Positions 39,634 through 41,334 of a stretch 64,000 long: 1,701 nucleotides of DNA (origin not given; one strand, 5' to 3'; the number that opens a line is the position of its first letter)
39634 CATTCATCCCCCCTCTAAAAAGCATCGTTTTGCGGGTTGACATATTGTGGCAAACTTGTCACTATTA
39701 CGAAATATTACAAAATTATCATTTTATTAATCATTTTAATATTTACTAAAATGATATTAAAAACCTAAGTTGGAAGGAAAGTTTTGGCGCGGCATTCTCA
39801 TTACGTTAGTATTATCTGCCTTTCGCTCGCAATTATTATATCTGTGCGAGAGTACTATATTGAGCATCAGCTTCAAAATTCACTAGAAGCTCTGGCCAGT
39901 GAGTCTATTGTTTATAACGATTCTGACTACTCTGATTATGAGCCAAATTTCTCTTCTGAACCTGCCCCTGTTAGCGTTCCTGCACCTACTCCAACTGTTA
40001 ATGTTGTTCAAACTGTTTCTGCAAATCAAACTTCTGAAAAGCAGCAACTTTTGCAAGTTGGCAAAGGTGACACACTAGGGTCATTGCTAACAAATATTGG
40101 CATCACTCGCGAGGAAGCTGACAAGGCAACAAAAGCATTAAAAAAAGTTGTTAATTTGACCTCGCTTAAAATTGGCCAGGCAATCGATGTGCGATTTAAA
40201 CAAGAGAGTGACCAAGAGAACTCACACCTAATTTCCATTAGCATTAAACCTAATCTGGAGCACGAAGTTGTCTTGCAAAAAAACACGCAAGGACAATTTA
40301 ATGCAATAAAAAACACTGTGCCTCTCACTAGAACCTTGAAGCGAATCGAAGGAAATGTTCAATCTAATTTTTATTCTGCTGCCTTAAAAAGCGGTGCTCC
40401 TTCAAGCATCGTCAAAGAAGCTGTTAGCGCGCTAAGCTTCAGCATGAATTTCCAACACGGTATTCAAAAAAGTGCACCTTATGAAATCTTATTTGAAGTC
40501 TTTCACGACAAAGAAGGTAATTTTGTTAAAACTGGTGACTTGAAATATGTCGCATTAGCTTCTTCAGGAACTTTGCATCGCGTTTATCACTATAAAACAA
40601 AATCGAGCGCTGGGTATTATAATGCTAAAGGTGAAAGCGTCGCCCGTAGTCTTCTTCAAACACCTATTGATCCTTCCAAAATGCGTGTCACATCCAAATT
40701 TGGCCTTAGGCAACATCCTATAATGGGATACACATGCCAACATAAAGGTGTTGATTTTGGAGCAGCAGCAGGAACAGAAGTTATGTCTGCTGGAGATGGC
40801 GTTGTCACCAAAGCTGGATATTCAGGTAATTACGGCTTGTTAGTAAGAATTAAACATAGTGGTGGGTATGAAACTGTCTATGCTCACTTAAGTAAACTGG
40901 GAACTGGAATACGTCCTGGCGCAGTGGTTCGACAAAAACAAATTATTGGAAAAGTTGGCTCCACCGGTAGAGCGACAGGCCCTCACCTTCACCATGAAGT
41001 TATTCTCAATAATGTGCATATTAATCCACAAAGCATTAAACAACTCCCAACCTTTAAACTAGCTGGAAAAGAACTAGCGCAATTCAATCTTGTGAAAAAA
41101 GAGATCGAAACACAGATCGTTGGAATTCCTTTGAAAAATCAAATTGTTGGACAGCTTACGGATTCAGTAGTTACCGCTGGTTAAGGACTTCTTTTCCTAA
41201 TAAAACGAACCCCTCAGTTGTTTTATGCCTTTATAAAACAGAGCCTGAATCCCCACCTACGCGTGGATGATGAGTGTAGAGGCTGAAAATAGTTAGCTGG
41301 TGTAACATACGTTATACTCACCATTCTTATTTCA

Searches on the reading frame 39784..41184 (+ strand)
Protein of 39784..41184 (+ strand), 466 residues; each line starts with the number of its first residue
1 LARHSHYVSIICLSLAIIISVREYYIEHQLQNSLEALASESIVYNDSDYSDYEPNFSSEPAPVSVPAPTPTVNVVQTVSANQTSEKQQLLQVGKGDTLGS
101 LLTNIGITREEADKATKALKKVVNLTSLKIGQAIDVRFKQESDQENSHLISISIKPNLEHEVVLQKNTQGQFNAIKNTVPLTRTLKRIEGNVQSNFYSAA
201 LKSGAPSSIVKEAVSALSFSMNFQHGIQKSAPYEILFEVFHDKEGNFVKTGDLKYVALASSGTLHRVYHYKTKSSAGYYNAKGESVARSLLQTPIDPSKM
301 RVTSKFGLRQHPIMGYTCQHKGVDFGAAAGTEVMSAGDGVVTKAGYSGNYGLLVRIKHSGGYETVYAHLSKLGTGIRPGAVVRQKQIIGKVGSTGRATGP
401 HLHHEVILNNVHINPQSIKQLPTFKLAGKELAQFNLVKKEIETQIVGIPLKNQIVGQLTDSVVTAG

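Call 8: search_protein_families(library=ncbifam, proteins=[window:39784-41184:+], max_evalue=0.001)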
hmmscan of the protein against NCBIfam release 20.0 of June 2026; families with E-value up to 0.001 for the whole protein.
window:39784-41184:+ (466 aa): 14 families
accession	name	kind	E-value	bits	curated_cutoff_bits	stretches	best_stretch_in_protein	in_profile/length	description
NF053824.1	PdgNdpepShyC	equivalog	4.4e-50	170.8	700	1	80-438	65-412/429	peptidoglycan DD-endopeptidase ShyC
NF008652.0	PRK11649.1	equivalog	2.1e-48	165.1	341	1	20-444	34-435/439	murein DD-endopeptidase MepM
NF053825.1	PdgNdpepShyA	equivalog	5.3e-46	157.2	700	1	70-443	50-417/425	peptidoglycan DD-endopeptidase ShyA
NF052530.1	Heli_ShapePgp3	exception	3.2e-20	72.4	300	1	278-417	128-262/270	peptidoglycan metallopeptidase Pgp3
NF050804.1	CellDivDipMCaul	equivalog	1.7e-18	66.8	900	1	315-406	523-613/634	cell division endopeptidase DipM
NF052336.1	PdgHdaseHSB100310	equivalog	7.8e-17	61.6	500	1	297-409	38-144/316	peptidoglycan hydrolase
NF052529.1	PG_M23_Pgp6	exception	8.2e-12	44.5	600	1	320-416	335-429/452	peptidoglycan metallopeptidase Pgp6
NF041208.1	celldiv_DipM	equivalog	1.4e-11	44.3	740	1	297-416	301-414/419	cell division endopeptidase DipM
NF053738.1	S2SprSpoIIQBc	equivalog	1.7e-10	41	250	1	319-418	121-222/232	stage II sporulation protein SpoIIQ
NF040883.1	amid_act_ActS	equivalog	7e-09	35.3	375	1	320-417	136-231/242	amidase activator ActS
NF008644.1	PRK11637.1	equivalog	4.4e-08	32.5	270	1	297-416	267-380/385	murein hydrolase activator EnvC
NF047755.1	LIC_10271_M23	exception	1.7e-07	31.2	180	1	287-392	91-187/207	LIC_10271 family cell wall hydrolase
NF047657.1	CellWlHdaseLepto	equivalog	1.8e-07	30.8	400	1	318-393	126-199/221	hypothetical protein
NF008123.1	PRK10871.1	equivalog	1.3e-06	28.1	311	1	320-415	265-358/365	murein hydrolase activator NlpD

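Call 47: find_encoding_contigs(protein=window:39784-41181:+, flank=10000, max_places=6)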
Protein window:39784-41181:+ (466 aa): 4 contigs read that carry it; 3 places shown.
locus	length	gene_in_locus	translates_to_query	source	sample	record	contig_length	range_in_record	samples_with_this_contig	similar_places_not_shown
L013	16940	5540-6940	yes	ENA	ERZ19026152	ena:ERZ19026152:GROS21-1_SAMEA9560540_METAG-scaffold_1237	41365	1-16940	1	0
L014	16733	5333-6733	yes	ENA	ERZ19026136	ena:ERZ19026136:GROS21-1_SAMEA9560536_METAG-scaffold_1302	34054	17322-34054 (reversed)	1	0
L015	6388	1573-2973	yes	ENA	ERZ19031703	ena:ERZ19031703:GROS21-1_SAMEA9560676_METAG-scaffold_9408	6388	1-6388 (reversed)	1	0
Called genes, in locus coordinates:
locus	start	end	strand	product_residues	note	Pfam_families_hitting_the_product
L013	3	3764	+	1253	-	?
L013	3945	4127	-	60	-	-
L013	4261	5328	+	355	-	-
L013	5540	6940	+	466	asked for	PF19425:Csd3_N2 (weak), PF01551:Peptidase_M23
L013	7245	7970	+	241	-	PF01027:Bax1-I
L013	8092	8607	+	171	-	-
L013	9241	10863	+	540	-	PF05496:RuvB_N (weak), PF13177:DNA_pol3_delta2, PF13191:AAA_16 (faint), PF00004:AAA, PF13401:AAA_22 (weak), PF22608:DNAX_ATPase_lid, PF12169:DNA_pol3_gamma3, PF12362:DUF3646, +1 more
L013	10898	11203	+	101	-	PF02575:YbaB_DNA_bd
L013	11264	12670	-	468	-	PF00483:NTP_transferase, PF12804:NTP_transf_3 (weak), PF22640:ManC_GMP_beta-helix, PF01050:MannoseP_isomer, PF07883:Cupin_2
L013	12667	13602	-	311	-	PF01370:Epimerase, PF04321:RmlD_sub_bind, PF16363:GDP_Man_Dehyd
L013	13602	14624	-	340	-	PF01370:Epimerase, PF04321:RmlD_sub_bind (weak), PF16363:GDP_Man_Dehyd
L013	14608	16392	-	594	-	-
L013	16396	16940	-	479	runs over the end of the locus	PF13489:Methyltransf_23, PF07021:MetW, PF13847:Methyltransf_31, PF08241:Methyltransf_11, PF08242:Methyltransf_12, PF13649:Methyltransf_25, PF00535:Glycos_transf_2, PF10111:Glyco_tranf_2_2 (weak), +1 more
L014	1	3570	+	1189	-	?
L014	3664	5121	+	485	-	-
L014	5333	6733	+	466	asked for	PF19425:Csd3_N2 (weak), PF01551:Peptidase_M23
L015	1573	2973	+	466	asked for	PF19425:Csd3_N2 (weak), PF01551:Peptidase_M23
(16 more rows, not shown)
